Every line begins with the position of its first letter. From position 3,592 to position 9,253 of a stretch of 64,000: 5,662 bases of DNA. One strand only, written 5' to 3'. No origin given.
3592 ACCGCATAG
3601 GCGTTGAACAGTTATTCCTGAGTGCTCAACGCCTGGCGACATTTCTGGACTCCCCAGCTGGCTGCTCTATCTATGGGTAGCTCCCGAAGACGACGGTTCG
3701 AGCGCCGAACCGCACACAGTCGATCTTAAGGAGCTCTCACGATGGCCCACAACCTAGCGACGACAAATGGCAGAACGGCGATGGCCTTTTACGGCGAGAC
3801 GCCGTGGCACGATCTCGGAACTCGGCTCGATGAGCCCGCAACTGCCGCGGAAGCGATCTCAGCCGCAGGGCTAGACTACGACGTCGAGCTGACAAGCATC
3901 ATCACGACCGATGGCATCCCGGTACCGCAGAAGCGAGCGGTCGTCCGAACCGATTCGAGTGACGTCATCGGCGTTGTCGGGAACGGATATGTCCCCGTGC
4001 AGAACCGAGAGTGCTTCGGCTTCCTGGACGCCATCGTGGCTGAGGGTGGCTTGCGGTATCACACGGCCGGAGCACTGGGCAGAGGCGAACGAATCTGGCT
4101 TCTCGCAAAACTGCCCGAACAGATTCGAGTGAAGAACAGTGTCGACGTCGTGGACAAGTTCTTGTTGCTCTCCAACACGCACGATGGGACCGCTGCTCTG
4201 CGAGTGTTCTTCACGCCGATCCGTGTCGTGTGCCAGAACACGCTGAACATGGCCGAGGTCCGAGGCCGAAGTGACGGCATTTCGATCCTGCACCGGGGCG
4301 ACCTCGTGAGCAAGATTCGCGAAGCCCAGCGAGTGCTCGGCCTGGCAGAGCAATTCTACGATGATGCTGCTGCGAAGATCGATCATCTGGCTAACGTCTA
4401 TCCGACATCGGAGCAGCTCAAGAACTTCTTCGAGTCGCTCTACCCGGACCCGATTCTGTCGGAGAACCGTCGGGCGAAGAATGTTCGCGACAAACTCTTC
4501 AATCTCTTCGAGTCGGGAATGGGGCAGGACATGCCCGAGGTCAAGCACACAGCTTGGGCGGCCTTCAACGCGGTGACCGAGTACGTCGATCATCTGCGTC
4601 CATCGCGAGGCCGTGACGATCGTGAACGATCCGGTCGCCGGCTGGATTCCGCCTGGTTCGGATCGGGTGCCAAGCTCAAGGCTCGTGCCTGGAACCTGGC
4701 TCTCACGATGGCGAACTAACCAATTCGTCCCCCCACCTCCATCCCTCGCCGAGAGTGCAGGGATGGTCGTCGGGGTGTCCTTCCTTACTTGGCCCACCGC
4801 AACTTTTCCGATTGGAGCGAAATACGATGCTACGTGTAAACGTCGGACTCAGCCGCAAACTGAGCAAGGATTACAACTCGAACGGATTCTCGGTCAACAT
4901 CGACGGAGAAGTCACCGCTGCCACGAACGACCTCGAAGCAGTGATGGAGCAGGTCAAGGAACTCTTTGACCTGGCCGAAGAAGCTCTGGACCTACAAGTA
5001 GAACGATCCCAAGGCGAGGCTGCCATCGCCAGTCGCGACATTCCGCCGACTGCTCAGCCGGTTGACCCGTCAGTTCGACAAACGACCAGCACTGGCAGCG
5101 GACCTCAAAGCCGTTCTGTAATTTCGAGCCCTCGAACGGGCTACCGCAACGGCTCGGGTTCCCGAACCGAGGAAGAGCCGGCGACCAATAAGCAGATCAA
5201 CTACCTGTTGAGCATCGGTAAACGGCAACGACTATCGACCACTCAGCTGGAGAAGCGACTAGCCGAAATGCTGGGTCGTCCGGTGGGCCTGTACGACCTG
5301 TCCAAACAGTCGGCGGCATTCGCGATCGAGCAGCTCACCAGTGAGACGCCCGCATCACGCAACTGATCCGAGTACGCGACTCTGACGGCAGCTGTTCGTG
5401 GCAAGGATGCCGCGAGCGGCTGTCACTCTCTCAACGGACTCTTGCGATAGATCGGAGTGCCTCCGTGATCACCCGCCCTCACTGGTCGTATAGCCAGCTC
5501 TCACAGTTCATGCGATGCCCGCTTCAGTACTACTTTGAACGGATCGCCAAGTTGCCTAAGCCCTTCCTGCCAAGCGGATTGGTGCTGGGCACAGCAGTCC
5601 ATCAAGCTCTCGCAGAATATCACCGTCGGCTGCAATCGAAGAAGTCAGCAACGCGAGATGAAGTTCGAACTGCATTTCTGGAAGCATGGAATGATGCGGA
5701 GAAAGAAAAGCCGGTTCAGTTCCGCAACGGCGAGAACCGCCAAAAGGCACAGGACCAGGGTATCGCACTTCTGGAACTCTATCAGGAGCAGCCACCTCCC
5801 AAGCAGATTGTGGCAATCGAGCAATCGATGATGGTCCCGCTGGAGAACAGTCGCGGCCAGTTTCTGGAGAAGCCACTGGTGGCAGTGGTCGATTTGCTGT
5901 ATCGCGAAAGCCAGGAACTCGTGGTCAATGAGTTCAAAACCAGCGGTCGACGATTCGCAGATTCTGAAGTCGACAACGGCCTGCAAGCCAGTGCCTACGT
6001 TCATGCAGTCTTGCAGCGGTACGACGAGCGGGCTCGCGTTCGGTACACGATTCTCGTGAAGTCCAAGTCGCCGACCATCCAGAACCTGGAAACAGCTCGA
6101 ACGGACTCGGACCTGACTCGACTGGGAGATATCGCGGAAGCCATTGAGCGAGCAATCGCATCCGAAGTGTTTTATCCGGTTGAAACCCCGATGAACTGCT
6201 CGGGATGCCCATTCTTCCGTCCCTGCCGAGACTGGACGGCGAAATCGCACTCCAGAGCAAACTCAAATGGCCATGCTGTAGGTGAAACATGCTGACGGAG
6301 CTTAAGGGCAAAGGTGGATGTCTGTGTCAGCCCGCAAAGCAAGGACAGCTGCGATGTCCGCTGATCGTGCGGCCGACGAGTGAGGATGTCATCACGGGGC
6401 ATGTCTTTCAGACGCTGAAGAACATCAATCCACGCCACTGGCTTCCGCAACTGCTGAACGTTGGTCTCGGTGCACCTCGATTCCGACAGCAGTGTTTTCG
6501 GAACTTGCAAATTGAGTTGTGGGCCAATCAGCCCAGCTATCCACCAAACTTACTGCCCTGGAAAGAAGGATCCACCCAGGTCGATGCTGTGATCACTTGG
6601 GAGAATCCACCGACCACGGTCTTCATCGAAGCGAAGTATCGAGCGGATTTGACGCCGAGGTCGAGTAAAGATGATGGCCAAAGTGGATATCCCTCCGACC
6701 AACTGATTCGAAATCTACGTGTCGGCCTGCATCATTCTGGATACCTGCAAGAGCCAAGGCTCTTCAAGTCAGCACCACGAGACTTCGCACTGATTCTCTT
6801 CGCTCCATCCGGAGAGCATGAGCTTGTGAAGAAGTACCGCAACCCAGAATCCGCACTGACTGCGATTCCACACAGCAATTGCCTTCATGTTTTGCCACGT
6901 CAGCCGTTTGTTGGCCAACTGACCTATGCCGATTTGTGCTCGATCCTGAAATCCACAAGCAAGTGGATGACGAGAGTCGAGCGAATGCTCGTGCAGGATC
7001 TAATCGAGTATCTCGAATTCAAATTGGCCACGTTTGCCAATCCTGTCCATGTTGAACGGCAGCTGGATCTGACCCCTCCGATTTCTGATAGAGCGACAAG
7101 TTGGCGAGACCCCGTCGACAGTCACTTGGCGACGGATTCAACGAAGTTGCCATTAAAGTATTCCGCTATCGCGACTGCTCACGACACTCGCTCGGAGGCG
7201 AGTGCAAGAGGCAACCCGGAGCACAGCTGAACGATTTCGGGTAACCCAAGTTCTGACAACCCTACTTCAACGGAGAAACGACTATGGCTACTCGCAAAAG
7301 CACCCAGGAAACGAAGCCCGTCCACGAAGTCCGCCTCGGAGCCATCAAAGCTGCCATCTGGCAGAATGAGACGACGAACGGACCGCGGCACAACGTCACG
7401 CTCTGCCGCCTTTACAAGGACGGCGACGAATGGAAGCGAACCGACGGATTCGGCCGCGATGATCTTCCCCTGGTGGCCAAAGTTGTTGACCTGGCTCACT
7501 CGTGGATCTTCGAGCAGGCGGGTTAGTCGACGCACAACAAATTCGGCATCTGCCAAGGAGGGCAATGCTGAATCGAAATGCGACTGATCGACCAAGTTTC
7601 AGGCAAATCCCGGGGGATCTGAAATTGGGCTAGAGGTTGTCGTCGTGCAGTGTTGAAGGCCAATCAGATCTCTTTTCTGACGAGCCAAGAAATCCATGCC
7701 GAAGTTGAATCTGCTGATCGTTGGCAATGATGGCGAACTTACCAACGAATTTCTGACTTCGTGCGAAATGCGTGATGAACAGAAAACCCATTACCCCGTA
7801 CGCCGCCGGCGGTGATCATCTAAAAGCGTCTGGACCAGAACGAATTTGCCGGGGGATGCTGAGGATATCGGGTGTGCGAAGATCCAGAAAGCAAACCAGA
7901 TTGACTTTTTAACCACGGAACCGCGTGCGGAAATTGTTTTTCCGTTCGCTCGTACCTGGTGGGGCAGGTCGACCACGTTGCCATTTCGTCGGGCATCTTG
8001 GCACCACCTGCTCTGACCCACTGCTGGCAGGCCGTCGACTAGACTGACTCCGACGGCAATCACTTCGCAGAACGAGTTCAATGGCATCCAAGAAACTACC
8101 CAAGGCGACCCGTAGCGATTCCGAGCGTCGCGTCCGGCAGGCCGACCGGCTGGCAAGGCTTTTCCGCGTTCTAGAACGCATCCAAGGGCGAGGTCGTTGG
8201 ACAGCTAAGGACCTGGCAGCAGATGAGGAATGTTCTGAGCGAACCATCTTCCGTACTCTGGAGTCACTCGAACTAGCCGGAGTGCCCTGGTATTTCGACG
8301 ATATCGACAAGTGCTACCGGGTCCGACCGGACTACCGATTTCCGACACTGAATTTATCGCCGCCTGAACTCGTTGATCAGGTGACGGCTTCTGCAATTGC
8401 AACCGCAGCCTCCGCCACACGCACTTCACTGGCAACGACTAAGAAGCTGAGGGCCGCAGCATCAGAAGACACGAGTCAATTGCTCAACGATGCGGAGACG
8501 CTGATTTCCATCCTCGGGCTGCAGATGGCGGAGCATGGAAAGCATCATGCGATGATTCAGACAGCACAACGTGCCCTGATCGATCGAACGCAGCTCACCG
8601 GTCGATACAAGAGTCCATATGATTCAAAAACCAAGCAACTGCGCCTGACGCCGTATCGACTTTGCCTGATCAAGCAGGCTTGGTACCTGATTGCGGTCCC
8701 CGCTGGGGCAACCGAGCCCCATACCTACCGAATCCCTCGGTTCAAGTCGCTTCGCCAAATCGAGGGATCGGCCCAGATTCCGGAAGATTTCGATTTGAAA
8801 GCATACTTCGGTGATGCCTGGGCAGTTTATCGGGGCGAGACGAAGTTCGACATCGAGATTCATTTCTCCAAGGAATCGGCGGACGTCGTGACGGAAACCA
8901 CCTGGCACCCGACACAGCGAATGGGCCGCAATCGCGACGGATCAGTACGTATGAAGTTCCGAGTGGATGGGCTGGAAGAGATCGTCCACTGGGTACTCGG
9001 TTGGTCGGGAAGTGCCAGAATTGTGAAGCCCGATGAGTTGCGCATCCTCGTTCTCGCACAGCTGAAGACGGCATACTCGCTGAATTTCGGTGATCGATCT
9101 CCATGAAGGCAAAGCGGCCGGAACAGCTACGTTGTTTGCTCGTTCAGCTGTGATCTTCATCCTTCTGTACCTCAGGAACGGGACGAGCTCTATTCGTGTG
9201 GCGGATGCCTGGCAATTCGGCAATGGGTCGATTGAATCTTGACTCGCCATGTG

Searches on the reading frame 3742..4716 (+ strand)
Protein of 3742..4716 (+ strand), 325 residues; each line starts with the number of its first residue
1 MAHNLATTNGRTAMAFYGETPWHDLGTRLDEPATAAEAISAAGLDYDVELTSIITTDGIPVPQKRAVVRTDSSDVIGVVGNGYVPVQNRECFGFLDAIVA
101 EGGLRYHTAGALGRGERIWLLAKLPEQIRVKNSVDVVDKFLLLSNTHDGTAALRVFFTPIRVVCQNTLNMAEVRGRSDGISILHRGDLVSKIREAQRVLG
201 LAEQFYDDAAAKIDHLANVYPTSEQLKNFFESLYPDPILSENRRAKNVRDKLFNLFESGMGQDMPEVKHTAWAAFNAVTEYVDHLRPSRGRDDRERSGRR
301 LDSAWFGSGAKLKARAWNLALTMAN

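Call 46: search_protein_families(library=pfam, proteins=[window:3742-4716:+], max_evalue=0.01)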
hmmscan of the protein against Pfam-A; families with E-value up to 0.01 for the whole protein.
window:3742-4716:+ (325 aa): 1 family
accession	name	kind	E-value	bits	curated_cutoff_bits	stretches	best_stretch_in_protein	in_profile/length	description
PF06067.16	DUF932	-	3.9e-65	220.2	23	1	76-305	2-227/227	Domain of unknown function (DUF932)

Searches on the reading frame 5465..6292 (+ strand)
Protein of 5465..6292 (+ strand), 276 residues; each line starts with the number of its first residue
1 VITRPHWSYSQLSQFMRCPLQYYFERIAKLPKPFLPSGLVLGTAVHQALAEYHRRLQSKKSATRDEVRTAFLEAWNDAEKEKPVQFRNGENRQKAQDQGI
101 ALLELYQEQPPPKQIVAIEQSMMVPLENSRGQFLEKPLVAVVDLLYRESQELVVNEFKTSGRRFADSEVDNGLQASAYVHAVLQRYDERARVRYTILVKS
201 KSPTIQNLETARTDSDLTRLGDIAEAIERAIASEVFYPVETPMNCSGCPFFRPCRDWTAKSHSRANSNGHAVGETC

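Call 46: search_protein_families(library=pfam, proteins=[window:5465-6292:+], max_evalue=0.01)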
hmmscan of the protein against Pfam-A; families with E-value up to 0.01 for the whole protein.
window:5465-6292:+ (276 aa): 2 families
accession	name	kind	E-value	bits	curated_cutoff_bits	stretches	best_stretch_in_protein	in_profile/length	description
PF12705.13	PDDEXK_1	-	9.2e-31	108.1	22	1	6-255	1-247/247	PD-(D/E)XK nuclease superfamily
PF01930.23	Cas_Cas4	-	0.0042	17.6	22.7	0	141-254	55-158/160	Domain of unknown function DUF83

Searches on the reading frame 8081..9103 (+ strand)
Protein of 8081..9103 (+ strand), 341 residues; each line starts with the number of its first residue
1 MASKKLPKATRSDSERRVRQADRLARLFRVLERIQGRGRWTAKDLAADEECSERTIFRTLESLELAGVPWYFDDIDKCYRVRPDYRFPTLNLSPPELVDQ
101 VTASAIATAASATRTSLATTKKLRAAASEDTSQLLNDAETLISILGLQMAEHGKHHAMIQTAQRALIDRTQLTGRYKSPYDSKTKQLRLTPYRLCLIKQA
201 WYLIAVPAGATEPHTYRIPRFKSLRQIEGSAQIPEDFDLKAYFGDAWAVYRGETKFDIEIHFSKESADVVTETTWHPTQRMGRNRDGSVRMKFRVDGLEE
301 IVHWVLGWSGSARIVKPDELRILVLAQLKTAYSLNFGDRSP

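Call 3: search_protein_families(library=pfam, proteins=[window:8081-9103:+], max_evalue=0.1)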
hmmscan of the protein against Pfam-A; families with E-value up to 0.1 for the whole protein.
window:8081-9103:+ (341 aa): 6 families
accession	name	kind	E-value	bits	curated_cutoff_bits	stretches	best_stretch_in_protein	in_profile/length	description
PF25583.1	WCX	-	1.2e-14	54.8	23.9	1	256-331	3-75/76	WCX domain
PF13280.12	WYL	-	5.1e-12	46.1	21.8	1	159-225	3-69/70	WYL domain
PF08279.18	HTH_11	-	3.5e-05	24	25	1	26-69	1-45/55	HTH domain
PF19187.6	HTH_PafC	-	0.0055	17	32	1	22-74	1-53/115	PafC helix-turn-helix domain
PF11898.13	DUF3418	-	0.024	13.8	25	1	69-181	310-424/582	Domain of unknown function (DUF3418)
PF07506.17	RepB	-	0.078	13.5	30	0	101-150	22-73/185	RepB plasmid partitioning protein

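Call 4: search_protein_families(library=padloc, proteins=[window:8081-9103:+], max_evalue=0.1)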
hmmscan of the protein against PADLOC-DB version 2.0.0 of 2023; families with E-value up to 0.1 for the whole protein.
window:8081-9103:+ (341 aa): 5 families
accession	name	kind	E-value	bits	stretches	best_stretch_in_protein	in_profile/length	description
PDLC01652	WYL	-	6.7e-28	96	1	155-331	16-161/162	"CAS-I,CAS-II,CAS-III,CAS-IV,CAS-V,CAS-VI; associated_signaling"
PDLC01457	WYL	-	2.1e-24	84.4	1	23-320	2-229/229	"CAS-I,CAS-II,CAS-III,CAS-IV,CAS-V,CAS-VI; associated_signaling"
PDLC01766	Cas3c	-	1e-22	78.2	1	19-323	5-304/1009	-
PDLC01044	Csa3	-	0.00021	19.3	1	28-68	139-178/194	Type I-A associated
PDLC01879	CARF3--CARF_TM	-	0.027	12.1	1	28-74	159-203/222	-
